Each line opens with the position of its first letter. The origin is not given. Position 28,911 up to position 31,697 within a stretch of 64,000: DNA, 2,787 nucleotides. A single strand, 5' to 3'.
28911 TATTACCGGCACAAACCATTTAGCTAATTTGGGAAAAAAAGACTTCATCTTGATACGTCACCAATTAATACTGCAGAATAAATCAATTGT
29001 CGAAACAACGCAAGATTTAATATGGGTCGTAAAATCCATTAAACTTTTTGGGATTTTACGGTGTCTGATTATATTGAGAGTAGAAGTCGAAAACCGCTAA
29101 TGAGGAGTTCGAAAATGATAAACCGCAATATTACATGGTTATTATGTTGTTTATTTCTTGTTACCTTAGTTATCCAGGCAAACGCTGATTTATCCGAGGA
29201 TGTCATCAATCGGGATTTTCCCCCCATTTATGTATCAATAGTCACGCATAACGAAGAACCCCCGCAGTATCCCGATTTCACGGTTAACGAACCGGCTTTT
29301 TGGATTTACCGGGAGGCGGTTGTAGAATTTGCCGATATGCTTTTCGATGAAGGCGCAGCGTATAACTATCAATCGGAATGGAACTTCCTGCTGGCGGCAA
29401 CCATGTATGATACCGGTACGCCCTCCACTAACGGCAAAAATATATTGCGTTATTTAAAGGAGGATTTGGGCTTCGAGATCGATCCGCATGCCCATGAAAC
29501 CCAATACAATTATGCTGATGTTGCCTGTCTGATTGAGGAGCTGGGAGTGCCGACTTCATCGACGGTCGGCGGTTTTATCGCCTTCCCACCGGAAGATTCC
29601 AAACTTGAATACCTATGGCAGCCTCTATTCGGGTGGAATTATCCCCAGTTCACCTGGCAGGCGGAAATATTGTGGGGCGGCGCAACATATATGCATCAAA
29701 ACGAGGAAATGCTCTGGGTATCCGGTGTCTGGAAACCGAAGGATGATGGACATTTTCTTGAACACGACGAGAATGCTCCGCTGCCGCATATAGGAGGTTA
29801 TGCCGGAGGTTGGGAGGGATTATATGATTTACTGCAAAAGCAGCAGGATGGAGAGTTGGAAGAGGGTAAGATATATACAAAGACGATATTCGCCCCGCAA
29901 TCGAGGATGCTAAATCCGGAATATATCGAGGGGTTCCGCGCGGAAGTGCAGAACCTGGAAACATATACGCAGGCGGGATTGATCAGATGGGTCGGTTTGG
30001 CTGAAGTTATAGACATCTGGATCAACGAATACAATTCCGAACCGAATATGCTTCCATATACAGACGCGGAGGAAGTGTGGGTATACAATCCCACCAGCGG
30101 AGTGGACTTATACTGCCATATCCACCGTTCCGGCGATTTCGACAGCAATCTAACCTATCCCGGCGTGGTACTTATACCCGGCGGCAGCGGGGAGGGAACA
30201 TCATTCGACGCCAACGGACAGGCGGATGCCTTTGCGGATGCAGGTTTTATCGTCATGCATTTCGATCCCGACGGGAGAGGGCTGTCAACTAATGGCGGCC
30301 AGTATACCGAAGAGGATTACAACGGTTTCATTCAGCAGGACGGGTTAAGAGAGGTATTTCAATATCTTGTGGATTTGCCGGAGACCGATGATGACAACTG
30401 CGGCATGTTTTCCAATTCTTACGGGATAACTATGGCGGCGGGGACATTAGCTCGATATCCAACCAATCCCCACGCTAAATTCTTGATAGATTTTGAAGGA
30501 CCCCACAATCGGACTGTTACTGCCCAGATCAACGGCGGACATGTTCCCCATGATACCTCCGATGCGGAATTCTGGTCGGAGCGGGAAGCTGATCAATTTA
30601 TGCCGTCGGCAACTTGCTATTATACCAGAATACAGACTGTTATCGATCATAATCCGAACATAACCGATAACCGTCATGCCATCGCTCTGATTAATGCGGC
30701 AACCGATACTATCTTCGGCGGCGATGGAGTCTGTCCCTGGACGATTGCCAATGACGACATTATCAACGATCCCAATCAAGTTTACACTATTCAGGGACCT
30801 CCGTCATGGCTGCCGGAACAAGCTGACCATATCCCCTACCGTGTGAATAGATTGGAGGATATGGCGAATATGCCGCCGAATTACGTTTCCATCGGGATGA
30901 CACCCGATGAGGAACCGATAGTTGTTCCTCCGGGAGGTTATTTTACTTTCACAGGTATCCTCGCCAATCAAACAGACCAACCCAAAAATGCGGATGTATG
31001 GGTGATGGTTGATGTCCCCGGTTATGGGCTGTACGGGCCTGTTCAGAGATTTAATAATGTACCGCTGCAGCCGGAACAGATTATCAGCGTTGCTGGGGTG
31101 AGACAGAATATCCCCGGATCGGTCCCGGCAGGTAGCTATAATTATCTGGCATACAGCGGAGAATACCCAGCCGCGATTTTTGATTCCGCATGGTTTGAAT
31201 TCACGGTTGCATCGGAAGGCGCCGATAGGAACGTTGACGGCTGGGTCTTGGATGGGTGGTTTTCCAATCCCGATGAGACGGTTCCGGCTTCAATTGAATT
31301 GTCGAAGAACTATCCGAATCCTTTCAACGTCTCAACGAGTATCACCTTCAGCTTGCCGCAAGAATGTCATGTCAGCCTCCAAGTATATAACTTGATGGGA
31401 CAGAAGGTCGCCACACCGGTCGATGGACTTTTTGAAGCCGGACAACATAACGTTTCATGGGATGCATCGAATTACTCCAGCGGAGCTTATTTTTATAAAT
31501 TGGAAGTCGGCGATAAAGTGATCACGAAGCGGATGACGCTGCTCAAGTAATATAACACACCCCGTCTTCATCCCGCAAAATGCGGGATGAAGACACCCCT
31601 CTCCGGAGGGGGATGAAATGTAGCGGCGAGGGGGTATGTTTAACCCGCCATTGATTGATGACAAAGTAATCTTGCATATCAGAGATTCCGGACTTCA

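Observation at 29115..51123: Paralogous T9SS cargo family sharing an unassigned ~105-aa module placed just before the sorting domain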

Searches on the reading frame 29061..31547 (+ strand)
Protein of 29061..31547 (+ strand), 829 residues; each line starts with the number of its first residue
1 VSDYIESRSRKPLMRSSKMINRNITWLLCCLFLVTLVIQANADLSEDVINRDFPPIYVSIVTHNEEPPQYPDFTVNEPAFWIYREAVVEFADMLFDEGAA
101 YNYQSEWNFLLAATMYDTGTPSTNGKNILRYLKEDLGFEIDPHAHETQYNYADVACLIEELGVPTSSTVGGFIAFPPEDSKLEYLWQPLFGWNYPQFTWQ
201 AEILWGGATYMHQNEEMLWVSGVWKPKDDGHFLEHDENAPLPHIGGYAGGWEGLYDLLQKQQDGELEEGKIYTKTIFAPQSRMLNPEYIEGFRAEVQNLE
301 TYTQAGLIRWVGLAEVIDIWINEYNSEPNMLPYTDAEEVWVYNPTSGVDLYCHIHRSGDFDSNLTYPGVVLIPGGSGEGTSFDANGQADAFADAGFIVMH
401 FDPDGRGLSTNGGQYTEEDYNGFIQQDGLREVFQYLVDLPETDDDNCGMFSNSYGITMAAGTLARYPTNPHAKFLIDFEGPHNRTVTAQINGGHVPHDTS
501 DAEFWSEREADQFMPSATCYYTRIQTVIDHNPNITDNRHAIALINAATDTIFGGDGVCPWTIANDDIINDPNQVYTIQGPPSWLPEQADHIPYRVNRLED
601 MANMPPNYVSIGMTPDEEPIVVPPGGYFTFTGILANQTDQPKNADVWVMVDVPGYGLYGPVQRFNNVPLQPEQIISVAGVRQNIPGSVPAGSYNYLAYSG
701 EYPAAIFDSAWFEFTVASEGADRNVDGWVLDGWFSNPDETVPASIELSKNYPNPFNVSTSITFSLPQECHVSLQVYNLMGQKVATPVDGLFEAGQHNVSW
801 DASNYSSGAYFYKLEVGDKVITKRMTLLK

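Call 5: search_protein_families(library=pfam, max_evalue=1, proteins=[window:29061-31547:+])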
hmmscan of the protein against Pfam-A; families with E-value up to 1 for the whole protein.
window:29061-31547:+ (829 aa): 5 families
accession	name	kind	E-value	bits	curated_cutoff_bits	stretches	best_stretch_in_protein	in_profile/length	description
PF18962.6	Por_Secre_tail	-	6.6e-09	36.4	27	1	751-825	2-73/75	Secretion system C-terminal sorting domain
PF13860.13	FlgD_ig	-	0.0035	17.7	27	1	759-810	12-69/79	FlgD Ig-like domain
PF12146.15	Hydrolase_4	-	0.011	15.5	27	1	369-469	7-100/239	Serine aminopeptidase, S33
PF13585.12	CHU_C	-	0.028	15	27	1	770-818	28-75/86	CHU_C Type IX secretion signal domain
PF00326.27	Peptidase_S9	-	0.077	12.9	22.6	1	388-466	7-85/213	Prolyl oligopeptidase family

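Call 13: search_protein_families(library=ncbifam, max_evalue=1, proteins=[window:29061-31547:+])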
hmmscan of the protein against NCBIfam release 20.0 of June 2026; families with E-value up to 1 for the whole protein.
window:29061-31547:+ (829 aa): 5 families
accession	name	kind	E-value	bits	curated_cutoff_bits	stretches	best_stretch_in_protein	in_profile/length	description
TIGR04183.1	Por_Secre_tail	domain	3.1e-11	43.1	23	1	751-825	2-69/72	T9SS type A sorting domain-containing protein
NF052323.1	T9SSA_dep_M6i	equivalog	2.5e-06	25.8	600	1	750-816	960-1026/1043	T9SS-dependent M6-like inactivated metalloprotease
NF033707.1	T9SS_sortase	equivalog_domain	3.1e-06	25.1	420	1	744-817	995-1078/1095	type IX secretion system sortase PorU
NF038113.1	T9SSA_dep_M36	equivalog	0.00024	19.4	885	1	748-825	793-866/869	T9SS-dependent M36 family metallopeptidase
NF047920.1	lactonase_UilS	equivalog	0.09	12.5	400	1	387-462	44-115/285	UilS family quorum-quenching N-acyl-homoserine lactonase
